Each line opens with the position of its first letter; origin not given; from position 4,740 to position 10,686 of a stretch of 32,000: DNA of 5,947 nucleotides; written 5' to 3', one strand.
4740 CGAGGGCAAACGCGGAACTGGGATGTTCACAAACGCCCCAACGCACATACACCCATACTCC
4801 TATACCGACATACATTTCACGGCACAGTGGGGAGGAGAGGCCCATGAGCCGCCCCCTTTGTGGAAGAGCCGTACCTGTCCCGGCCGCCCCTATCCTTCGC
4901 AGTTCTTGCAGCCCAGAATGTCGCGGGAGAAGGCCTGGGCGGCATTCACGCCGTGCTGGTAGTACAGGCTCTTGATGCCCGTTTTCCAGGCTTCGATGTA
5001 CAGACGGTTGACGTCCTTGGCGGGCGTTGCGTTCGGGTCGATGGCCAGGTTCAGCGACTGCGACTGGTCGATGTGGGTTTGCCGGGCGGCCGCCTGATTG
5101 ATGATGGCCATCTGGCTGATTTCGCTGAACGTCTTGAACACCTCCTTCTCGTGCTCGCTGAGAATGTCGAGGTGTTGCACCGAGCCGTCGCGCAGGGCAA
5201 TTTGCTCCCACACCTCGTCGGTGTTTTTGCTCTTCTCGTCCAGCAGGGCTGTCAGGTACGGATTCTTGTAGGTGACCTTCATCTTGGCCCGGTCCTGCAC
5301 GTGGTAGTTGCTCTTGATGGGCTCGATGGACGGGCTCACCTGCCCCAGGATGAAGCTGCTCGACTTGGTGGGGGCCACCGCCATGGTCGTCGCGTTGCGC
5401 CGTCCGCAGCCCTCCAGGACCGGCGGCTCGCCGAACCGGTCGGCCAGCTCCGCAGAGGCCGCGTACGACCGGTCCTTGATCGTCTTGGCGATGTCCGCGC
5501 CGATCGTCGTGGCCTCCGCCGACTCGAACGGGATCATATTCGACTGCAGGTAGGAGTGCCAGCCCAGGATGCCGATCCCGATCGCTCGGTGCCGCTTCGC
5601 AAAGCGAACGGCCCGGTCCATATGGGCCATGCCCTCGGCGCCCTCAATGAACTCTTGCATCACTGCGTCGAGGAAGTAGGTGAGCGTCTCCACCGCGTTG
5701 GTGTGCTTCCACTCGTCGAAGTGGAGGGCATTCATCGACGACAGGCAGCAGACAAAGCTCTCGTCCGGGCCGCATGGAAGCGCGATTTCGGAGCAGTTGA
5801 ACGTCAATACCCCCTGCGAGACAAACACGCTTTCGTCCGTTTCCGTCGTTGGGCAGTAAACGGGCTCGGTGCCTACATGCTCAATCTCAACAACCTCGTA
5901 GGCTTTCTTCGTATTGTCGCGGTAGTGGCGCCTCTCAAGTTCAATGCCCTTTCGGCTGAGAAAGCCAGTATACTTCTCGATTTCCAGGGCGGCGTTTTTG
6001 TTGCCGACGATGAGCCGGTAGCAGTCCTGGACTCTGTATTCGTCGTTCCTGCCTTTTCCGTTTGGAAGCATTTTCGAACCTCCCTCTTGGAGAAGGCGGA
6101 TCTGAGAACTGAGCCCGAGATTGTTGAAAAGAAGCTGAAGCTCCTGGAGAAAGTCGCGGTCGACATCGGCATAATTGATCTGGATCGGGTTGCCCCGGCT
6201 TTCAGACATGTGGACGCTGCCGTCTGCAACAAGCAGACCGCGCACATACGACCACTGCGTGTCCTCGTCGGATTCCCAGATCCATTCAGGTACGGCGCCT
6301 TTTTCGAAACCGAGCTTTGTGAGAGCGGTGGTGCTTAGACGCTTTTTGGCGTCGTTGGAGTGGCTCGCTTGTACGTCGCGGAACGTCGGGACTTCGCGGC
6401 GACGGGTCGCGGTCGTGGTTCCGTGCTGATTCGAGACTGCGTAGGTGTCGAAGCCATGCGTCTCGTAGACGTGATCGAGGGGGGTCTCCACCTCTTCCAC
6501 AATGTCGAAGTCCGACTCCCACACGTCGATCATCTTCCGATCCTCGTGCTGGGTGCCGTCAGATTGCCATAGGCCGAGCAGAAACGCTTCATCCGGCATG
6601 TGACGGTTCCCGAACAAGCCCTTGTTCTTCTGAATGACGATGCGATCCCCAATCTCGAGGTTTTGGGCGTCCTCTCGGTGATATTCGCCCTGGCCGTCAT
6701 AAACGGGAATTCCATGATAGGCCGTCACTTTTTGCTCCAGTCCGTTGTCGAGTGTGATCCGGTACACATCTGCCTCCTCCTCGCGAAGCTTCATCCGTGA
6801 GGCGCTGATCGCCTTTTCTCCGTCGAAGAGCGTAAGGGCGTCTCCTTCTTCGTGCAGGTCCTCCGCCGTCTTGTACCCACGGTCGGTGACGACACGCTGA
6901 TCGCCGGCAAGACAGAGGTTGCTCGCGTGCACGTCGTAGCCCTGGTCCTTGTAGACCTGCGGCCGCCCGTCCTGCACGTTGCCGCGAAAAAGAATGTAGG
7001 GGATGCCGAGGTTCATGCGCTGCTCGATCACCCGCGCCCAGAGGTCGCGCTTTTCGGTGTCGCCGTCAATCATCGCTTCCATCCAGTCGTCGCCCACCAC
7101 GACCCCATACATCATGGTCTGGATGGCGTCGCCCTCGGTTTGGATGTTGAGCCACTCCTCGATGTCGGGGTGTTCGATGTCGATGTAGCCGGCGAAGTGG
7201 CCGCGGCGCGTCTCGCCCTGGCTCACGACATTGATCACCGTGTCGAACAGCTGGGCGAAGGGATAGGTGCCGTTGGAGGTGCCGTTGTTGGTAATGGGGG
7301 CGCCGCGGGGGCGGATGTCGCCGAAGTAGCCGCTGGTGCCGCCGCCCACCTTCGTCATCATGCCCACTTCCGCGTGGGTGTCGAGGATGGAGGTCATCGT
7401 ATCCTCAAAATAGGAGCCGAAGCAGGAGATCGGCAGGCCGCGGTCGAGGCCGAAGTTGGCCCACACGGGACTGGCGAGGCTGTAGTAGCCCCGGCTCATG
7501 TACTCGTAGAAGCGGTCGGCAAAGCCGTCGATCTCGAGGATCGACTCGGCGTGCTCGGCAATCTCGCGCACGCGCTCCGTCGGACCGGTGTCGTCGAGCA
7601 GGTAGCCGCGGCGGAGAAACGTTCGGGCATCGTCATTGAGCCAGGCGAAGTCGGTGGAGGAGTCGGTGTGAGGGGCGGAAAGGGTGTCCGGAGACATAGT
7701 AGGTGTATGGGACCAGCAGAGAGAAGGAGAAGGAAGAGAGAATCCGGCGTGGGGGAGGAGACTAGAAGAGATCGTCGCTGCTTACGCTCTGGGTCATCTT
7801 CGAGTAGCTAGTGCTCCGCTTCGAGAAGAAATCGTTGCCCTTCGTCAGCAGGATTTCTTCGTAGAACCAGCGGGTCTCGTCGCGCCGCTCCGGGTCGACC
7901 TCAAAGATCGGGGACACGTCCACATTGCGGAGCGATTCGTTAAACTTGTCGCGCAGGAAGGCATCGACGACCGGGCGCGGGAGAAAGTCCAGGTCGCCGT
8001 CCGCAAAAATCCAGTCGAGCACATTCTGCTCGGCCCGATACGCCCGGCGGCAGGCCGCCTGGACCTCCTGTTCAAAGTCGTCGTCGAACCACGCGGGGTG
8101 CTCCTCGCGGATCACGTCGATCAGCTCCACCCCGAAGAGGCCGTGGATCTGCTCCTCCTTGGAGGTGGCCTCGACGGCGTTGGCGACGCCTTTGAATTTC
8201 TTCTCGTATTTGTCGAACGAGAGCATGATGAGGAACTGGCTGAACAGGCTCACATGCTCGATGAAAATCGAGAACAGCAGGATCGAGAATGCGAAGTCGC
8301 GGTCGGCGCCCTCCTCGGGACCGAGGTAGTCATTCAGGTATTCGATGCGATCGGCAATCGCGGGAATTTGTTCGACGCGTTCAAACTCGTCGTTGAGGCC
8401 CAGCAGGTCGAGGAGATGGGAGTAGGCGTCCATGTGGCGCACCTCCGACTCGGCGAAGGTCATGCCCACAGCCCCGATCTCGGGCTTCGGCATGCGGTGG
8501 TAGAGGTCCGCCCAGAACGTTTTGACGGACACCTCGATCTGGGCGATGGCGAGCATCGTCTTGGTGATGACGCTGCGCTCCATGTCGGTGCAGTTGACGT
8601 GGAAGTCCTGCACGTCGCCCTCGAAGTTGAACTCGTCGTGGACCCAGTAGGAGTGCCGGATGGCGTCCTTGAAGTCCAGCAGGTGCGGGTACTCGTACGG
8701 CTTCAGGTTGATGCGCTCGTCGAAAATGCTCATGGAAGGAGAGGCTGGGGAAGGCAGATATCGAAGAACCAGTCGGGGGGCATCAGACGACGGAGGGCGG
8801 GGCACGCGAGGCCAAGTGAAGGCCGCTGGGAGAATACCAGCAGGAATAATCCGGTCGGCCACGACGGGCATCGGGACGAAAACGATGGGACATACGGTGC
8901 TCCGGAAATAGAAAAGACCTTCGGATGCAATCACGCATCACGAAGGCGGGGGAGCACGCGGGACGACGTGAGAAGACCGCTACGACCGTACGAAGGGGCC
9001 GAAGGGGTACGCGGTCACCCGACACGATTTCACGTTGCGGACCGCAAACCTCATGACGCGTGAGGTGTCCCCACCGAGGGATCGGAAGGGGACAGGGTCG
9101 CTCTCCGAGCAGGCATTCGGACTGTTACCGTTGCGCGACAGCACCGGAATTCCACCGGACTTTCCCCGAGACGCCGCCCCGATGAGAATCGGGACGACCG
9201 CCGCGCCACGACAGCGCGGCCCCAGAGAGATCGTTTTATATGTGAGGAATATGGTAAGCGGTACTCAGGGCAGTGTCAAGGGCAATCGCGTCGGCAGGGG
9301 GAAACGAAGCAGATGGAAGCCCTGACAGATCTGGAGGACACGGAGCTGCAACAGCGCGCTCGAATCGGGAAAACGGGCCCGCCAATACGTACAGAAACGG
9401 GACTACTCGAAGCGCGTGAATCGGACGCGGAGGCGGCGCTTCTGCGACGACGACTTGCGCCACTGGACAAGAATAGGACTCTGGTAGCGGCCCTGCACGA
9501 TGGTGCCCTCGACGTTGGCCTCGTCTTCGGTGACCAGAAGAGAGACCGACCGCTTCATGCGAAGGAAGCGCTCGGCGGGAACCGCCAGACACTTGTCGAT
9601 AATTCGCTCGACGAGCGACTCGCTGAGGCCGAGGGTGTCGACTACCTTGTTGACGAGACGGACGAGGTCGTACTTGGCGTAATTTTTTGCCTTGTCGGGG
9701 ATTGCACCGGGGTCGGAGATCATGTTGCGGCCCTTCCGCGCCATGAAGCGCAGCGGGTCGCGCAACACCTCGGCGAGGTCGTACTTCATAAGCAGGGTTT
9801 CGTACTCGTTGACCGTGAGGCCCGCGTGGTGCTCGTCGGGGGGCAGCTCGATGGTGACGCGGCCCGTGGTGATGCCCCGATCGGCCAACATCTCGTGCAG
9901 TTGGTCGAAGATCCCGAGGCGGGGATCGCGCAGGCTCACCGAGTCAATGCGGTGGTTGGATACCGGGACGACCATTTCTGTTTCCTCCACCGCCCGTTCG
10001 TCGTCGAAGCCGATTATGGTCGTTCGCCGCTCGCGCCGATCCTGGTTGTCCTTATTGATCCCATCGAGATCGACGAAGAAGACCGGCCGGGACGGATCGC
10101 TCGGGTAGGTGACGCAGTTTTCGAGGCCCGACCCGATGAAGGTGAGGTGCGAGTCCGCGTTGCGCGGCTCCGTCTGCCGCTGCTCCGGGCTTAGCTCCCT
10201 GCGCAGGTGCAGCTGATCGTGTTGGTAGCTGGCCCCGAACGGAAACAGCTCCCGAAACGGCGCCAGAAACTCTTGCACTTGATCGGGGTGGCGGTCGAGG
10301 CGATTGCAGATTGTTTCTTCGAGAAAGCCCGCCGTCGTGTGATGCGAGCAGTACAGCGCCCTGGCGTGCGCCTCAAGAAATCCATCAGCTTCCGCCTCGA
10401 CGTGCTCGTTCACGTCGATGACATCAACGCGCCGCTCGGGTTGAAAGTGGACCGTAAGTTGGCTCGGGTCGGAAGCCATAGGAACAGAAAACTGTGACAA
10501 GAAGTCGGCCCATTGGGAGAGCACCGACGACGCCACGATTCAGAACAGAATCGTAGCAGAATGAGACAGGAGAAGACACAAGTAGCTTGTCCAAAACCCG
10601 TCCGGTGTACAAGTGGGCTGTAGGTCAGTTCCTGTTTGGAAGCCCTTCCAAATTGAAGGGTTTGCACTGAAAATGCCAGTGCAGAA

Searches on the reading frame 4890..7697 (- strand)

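Call 50: search_protein_families(library=pfam, proteins=[window:4890-7697:-], max_evalue=0.0001)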
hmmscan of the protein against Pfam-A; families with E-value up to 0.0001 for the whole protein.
window:4890-7697:- (935 aa): 4 families
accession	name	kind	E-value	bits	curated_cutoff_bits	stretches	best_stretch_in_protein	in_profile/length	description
PF02867.20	Ribonuc_red_lgC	-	9.3e-88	295.6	23.9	3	765-913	377-522/523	Ribonucleotide reductase, barrel domain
PF14528.11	LAGLIDADG_3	-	6.2e-15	55.7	22.5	1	483-570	5-75/82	LAGLIDADG-like domain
PF00317.26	Ribonuc_red_lgN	-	8.3e-07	29.4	28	1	24-87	7-77/77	Ribonucleotide reductase, all-alpha domain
PF14890.11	Intein_splicing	-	1.5e-05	25.3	35.8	1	272-634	5-155/155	Intein splicing domain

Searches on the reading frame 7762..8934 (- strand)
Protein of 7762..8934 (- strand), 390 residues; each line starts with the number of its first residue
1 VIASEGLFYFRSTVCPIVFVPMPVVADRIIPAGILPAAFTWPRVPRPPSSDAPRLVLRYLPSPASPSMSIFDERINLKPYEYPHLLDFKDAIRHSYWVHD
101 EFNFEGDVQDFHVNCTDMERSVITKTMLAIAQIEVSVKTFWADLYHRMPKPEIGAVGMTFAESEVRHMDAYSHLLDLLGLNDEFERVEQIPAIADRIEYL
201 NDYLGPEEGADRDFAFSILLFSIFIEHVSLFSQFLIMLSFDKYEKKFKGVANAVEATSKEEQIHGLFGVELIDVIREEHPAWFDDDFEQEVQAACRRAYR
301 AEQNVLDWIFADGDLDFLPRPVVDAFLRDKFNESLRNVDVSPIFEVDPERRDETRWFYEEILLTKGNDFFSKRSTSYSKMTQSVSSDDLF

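Call 50: search_protein_families(library=pfam, proteins=[window:7762-8934:-], max_evalue=0.0001)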
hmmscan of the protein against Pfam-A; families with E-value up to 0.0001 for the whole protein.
window:7762-8934:- (390 aa): 1 family
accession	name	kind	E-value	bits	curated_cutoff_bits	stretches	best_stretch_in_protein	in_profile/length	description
PF00268.27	Ribonuc_red_sm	-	3.4e-53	181.3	33.6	1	74-347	1-277/281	Ribonucleotide reductase, small chain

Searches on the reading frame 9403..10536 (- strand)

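Call 50: search_protein_families(library=pfam, proteins=[window:9403-10536:-], max_evalue=0.0001)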
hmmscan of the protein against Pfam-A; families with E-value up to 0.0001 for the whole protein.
window:9403-10536:- (377 aa): 0 families

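Call 80: search_protein_families(library=pfam, proteins=[window:9403-10536:-], max_evalue=0.01)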
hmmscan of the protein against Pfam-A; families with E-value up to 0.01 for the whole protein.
window:9403-10536:- (377 aa): 1 family
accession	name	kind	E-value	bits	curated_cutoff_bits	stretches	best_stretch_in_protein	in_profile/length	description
PF01894.22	UPF0047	-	0.00071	20.1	27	0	63-132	23-74/117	Uncharacterised protein family UPF0047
